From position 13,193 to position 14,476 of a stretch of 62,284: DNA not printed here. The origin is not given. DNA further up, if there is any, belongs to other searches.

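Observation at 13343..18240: Uncharacterised five-gene tailoring cassette: unknown protein, HMGL-like aldolase, ATP-grasp ligase, amidohydrolase, 2OG oxygenase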

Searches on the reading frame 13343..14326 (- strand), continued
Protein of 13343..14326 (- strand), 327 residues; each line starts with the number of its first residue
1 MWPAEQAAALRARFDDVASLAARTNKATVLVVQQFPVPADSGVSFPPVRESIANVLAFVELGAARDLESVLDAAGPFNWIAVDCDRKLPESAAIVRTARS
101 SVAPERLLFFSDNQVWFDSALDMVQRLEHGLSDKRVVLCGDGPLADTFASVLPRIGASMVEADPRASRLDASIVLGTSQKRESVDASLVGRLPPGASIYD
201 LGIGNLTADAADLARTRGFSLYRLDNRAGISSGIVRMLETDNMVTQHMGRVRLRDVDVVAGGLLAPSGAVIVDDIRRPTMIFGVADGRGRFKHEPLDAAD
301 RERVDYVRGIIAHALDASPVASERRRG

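Call 54: find_encoding_contigs(protein=P0275, flank=8000, max_places=2)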
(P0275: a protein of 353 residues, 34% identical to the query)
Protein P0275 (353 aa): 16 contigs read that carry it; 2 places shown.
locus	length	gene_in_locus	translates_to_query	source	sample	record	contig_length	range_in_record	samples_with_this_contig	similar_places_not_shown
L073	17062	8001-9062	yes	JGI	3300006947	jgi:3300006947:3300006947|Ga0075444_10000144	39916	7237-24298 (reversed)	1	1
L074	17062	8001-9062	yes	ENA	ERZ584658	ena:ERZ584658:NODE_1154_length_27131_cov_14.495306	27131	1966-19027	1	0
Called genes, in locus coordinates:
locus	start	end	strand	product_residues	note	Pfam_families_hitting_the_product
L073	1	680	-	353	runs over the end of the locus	PF01488:Shikimate_DH (weak), PF03446:NAD_binding_2 (weak), PF03807:F420_oxidored (weak)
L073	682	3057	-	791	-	PF01266:DAO (faint), PF01593:Amino_oxidase, PF13450:NAD_binding_8, PF03102:NeuB, PF08666:SAF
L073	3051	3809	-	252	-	PF00106:adh_short, PF01370:Epimerase (weak), PF13561:adh_short_C2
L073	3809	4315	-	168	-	PF00202:Aminotran_3 (weak)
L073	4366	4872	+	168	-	PF00202:Aminotran_3 (weak)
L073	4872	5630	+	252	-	PF00106:adh_short, PF01370:Epimerase (weak), PF13561:adh_short_C2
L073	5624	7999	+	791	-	PF01266:DAO (faint), PF01593:Amino_oxidase, PF13450:NAD_binding_8, PF03102:NeuB, PF08666:SAF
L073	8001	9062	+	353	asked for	PF01488:Shikimate_DH (weak), PF03446:NAD_binding_2 (weak), PF03807:F420_oxidored (weak)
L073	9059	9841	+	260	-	PF02348:CTP_transf_3, PF12804:NTP_transf_3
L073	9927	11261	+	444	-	PF01943:Polysacc_synt (faint)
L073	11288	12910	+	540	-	-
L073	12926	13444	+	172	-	PF00156:Pribosyltran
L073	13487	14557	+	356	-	PF01370:Epimerase, PF04321:RmlD_sub_bind (weak), PF16363:GDP_Man_Dehyd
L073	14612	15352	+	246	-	PF05711:TylF, PF13578:Methyltransf_24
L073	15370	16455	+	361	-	PF01041:DegT_DnrJ_EryC1, PF00155:Aminotran_1_2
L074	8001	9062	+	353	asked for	PF01488:Shikimate_DH (weak), PF03446:NAD_binding_2 (weak), PF03807:F420_oxidored (weak)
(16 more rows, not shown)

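Call 55: find_encoding_contigs(protein=P0273, flank=8000, max_places=1)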
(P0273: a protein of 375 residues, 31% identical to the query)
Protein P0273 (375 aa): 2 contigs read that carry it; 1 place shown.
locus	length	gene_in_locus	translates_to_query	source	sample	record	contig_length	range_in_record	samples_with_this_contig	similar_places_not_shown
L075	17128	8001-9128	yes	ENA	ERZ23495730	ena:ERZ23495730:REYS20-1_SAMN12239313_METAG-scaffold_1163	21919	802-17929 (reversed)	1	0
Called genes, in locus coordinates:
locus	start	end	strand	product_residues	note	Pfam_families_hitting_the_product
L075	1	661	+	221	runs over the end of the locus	PF25084:LbH_EIF2B (weak), PF25087:GMPPB_C (weak), PF24894:Hexapep_GlmU (faint), PF00132:Hexapep, PF14602:Hexapep_2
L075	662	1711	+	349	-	PF13524:Glyco_trans_1_2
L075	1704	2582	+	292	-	PF00483:NTP_transferase, PF12804:NTP_transf_3 (weak)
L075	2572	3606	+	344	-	PF01073:3Beta_HSD, PF01370:Epimerase, PF02719:Polysacc_synt_2, PF04321:RmlD_sub_bind, PF07993:NAD_binding_4, PF16363:GDP_Man_Dehyd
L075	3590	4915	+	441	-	PF00202:Aminotran_3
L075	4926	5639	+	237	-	PF00106:adh_short, PF01370:Epimerase, PF16363:GDP_Man_Dehyd (weak), PF13561:adh_short_C2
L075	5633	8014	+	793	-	PF01266:DAO, PF01593:Amino_oxidase, PF03486:HI0933_like (faint), PF13450:NAD_binding_8, PF03102:NeuB, PF08666:SAF (weak)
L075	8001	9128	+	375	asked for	PF02826:2-Hacid_dh_C (weak), PF03807:F420_oxidored (faint)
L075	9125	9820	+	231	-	PF02348:CTP_transf_3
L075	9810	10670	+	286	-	-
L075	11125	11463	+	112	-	PF16363:GDP_Man_Dehyd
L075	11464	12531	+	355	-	PF13692:Glyco_trans_1_4, PF00534:Glycos_transf_1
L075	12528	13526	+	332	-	PF13692:Glyco_trans_1_4 (weak), PF00534:Glycos_transf_1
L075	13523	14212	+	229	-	PF01209:Ubie_methyltran (faint), PF05219:DREV (weak), PF13489:Methyltransf_23, PF13847:Methyltransf_31, PF08241:Methyltransf_11, PF08242:Methyltransf_12, PF13649:Methyltransf_25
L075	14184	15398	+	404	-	PF13489:Methyltransf_23, PF13847:Methyltransf_31 (weak), PF08241:Methyltransf_11, PF13649:Methyltransf_25 (weak)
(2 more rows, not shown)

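Call 61: search_protein_families(library=pfam, proteins=[L064:3671-5182:+, L064:5547-6821:+, L064:6824-7741:+, L064:12941-14464:+, L064:14672-15889:+, L064:15906-17039:+, L064:17026-17937:+, L064:18053-18946:+, L064:19293-20348:+, L064:2594-3517:-], max_evalue=0.001)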
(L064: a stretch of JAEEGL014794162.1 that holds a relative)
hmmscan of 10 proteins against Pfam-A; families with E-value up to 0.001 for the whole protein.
L064:3671-5182:+ (503 aa): 0 families

L064:5547-6821:+ (424 aa): 6 families
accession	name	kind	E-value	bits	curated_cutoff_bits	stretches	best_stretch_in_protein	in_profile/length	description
PF03721.20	UDPG_MGDP_dh_N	-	5.7e-33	114.5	27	1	1-169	1-177/187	UDP-glucose/GDP-mannose dehydrogenase family, NAD binding domain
PF00984.24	UDPG_MGDP_dh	-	3.8e-27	94.7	25.4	1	219-309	1-93/94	UDP-glucose/GDP-mannose dehydrogenase family, central domain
PF03720.21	UDPG_MGDP_dh_C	-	5.3e-09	36.8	30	1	336-416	2-85/103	UDP-glucose/GDP-mannose dehydrogenase family, UDP binding domain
PF01210.29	NAD_Gly3P_dh_N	-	5.8e-05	23.5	23.1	1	2-85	1-81/158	NAD-dependent glycerol-3-phosphate dehydrogenase N-terminus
PF02737.24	3HCDH_N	-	0.00036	20.9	22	1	2-105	1-110/180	3-hydroxyacyl-CoA dehydrogenase, NAD binding domain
PF02254.24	TrkA_N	-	0.00054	20.7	23.8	0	3-42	1-41/116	TrkA-N domain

L064:6824-7741:+ (305 aa): 2 families
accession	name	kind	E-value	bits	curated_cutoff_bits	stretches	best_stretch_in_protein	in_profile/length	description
PF00483.29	NTP_transferase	-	9.1e-77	258.4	21.2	1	2-241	1-243/245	Nucleotidyl transferase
PF12804.13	NTP_transf_3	-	8e-08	33.1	27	1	3-127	1-114/160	MobA-like NTP transferase domain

L064:12941-14464:+ (507 aa): 0 families

L064:14672-15889:+ (405 aa): 0 families

L064:15906-17039:+ (377 aa): 1 family
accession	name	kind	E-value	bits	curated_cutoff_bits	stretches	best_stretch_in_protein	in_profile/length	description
PF09587.15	PGA_cap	-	3.4e-57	194.3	27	1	3-238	2-254/255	Bacterial capsule synthesis protein PGA_cap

L064:17026-17937:+ (303 aa): 1 family
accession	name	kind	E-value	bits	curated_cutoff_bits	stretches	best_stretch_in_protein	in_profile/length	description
PF14305.11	ATPgrasp_TupA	-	4.5e-57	193.8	25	1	54-300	1-240/241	TupA-like ATPgrasp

L064:18053-18946:+ (297 aa): 1 family
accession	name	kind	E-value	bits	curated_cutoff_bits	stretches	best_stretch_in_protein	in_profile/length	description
PF00248.27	Aldo_ket_red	-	6.1e-35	121.1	24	1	26-279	20-290/291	Aldo/keto reductase family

L064:19293-20348:+ (351 aa): 1 family
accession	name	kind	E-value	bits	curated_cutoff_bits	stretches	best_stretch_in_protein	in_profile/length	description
PF14897.12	EpsG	-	5.6e-37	128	30.1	1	31-333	2-307/326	EpsG family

L064:2594-3517:- (307 aa): 2 families
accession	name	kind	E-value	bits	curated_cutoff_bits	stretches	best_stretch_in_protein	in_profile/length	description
PF18291.6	HU-HIG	-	1.3e-25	90.3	26.2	1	30-151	3-123/125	HU domain fused to wHTH, Ig, or Glycine-rich motif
PF00216.26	Bac_DNA_binding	-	0.00017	22.2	22.4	0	59-110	1-51/90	Bacterial DNA-binding protein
